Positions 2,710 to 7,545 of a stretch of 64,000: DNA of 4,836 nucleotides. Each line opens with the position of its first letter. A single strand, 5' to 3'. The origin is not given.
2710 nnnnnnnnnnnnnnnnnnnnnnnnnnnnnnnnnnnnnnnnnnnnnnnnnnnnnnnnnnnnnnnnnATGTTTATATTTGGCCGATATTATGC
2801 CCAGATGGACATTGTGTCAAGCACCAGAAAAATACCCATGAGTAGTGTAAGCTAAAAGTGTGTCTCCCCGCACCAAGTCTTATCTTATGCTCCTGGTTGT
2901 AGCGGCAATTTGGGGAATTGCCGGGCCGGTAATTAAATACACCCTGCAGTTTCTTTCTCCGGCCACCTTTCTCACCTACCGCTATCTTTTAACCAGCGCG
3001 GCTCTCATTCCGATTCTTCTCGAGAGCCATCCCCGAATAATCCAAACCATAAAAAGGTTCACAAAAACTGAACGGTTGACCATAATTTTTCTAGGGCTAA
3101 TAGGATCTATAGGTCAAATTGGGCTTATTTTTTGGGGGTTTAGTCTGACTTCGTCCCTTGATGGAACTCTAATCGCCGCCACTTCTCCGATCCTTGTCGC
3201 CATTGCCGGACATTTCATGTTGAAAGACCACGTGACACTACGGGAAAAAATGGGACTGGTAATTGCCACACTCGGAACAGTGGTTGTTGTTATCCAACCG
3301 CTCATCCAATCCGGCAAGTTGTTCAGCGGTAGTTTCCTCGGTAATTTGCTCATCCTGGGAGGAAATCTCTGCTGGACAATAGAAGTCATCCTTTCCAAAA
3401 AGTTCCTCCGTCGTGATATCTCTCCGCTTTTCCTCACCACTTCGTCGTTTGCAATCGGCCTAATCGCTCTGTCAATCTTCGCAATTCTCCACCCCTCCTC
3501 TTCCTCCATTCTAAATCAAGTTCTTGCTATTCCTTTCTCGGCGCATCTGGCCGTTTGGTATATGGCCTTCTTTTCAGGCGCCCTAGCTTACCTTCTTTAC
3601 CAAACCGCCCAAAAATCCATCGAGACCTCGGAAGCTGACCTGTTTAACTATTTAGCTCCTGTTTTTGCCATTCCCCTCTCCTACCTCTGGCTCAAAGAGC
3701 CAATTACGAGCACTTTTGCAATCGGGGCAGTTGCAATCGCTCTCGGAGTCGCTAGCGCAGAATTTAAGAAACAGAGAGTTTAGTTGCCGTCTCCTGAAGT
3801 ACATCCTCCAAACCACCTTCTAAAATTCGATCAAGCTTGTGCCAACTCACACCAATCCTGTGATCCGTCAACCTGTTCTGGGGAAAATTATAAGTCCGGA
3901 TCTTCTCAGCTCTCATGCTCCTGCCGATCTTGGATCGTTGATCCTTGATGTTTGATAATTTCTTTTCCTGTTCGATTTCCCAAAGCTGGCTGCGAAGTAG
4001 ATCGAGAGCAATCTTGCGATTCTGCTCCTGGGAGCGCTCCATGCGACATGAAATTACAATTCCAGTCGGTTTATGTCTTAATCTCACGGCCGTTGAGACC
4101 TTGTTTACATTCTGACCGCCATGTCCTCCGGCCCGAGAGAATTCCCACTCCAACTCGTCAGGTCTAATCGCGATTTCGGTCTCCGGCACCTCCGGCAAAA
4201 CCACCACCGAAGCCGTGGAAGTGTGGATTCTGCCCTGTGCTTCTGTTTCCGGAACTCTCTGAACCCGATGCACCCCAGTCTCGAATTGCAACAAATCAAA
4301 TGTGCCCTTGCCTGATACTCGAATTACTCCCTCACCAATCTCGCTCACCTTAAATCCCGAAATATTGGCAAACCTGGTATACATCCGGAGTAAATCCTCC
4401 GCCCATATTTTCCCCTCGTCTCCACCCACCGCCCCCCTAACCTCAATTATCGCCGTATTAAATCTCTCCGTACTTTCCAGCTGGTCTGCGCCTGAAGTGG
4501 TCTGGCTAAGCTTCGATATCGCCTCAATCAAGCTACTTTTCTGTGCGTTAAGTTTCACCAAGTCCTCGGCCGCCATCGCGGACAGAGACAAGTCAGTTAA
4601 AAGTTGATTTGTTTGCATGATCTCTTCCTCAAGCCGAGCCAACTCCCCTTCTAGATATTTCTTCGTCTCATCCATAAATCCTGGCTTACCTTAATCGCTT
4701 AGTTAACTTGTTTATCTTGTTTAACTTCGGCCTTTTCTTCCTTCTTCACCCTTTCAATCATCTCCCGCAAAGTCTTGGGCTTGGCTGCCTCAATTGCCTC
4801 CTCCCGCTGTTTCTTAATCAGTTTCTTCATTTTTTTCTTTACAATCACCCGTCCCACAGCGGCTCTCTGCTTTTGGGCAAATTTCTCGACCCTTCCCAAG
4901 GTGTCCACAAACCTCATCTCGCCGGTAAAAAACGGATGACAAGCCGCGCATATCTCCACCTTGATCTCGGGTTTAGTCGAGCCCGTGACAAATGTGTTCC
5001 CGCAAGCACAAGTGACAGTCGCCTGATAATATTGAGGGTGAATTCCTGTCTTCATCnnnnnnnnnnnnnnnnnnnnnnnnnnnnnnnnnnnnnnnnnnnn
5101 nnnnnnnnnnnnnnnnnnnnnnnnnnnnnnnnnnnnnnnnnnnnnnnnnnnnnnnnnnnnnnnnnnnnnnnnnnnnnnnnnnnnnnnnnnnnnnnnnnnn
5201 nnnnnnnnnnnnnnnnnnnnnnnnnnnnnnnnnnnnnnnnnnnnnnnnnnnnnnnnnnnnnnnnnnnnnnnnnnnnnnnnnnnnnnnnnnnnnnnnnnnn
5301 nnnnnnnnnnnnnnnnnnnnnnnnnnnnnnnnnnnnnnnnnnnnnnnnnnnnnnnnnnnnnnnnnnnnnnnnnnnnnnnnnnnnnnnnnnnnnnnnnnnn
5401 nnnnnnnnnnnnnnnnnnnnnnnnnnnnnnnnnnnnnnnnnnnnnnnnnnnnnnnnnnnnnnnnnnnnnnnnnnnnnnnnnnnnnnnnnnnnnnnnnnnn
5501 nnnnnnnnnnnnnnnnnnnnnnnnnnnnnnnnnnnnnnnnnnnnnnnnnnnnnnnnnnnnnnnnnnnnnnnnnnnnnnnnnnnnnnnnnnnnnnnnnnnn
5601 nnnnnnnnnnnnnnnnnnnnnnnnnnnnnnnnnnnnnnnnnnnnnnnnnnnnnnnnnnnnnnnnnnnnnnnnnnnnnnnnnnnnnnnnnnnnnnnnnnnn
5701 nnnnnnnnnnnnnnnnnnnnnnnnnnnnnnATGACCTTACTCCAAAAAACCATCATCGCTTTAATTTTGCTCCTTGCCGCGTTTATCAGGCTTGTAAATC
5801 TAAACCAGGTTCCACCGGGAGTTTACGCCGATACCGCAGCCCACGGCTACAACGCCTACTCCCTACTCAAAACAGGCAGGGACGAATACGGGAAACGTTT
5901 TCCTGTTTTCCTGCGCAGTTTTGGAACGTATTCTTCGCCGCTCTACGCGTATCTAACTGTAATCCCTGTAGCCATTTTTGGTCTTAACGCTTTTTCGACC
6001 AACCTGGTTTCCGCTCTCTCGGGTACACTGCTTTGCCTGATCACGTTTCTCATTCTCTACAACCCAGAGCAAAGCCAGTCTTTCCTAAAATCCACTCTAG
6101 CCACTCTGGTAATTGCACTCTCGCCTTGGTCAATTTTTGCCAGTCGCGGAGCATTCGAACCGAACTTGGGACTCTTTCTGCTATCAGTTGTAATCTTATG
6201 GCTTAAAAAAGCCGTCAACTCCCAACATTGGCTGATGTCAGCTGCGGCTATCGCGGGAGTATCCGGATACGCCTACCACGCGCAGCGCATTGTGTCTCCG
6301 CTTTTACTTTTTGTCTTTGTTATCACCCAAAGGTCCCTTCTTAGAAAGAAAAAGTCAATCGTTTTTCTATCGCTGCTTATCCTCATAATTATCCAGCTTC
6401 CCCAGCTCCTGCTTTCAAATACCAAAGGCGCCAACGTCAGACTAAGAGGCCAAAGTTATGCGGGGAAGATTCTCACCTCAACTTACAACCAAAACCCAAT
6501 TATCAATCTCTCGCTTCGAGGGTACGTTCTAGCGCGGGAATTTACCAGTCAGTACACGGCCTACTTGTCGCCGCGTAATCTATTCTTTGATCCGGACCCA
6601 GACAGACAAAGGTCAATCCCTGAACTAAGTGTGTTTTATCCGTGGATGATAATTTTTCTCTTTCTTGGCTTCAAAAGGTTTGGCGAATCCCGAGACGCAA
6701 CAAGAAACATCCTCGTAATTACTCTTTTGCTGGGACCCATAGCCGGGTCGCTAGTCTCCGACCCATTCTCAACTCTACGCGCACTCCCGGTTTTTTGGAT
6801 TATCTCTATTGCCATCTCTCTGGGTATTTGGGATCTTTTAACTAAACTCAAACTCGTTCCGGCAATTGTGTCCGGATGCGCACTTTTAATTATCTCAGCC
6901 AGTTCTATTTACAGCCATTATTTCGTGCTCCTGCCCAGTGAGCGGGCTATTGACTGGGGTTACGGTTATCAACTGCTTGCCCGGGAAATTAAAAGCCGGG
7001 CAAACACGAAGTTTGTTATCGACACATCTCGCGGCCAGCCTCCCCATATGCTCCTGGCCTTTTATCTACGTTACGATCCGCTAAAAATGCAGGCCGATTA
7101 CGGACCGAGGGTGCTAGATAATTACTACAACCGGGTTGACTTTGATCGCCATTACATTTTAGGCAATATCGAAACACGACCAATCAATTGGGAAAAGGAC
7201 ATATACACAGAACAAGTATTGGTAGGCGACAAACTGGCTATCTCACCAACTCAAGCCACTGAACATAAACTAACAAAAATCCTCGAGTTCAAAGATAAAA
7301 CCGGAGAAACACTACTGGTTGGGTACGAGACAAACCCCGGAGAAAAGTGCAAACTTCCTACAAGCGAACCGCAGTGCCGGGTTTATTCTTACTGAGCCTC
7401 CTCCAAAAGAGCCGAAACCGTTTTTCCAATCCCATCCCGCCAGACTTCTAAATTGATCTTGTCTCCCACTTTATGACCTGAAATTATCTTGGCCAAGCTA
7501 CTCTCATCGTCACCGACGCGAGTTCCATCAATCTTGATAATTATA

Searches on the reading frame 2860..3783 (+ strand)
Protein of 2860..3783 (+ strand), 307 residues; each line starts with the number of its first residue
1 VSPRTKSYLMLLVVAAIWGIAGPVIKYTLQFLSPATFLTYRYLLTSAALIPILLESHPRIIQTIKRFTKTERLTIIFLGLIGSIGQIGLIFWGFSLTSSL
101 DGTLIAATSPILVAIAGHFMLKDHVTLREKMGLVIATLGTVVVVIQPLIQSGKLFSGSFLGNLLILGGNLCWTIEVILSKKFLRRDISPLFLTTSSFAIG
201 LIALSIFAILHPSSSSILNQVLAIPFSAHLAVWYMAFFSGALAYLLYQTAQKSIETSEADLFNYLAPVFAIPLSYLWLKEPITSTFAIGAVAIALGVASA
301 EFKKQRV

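Call 68: search_protein_families(library=pfam, proteins=[window:2860-3783:+], max_evalue=0.00001)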
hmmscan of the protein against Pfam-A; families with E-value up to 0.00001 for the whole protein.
window:2860-3783:+ (307 aa): 1 family
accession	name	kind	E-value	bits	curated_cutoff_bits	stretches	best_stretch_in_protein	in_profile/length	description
PF00892.27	EamA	-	4.2e-45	153.8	28.2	2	160-298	2-131/135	EamA-like transporter family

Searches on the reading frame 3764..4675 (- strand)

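Call 68: search_protein_families(library=pfam, proteins=[window:3764-4675:-], max_evalue=0.00001)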
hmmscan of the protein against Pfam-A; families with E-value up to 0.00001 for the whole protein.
window:3764-4675:- (303 aa): 2 families
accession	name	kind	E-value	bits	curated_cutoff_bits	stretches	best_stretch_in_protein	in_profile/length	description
PF00472.26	RF-1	-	6.6e-37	126.4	35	1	165-273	2-116/116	RF-1 domain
PF03462.23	PCRF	-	6.3e-33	114.7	24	1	11-157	43-194/194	PCRF domain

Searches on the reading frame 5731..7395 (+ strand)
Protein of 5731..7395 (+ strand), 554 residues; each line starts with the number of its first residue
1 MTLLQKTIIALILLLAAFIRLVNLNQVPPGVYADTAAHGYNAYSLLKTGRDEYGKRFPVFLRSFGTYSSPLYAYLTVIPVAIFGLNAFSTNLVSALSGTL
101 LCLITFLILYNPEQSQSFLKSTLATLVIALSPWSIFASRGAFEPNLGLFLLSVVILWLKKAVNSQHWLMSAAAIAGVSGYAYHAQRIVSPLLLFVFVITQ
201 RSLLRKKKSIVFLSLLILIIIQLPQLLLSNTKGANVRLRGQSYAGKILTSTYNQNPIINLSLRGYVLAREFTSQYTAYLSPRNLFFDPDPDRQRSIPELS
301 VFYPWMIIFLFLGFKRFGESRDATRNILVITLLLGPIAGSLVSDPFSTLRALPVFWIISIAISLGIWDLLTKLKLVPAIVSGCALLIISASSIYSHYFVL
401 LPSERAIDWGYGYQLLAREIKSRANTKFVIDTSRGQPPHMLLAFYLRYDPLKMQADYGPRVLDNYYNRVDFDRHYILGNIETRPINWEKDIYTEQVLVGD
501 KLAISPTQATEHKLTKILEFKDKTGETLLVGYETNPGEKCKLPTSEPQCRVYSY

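Call 68: search_protein_families(library=pfam, proteins=[window:5731-7395:+], max_evalue=0.00001)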
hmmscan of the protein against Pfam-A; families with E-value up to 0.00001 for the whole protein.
window:5731-7395:+ (554 aa): 1 family
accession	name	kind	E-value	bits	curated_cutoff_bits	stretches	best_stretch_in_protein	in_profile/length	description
PF13231.12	PMT_2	-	6.4e-06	26.9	26.1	1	69-221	3-154/160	Dolichyl-phosphate-mannose-protein mannosyltransferase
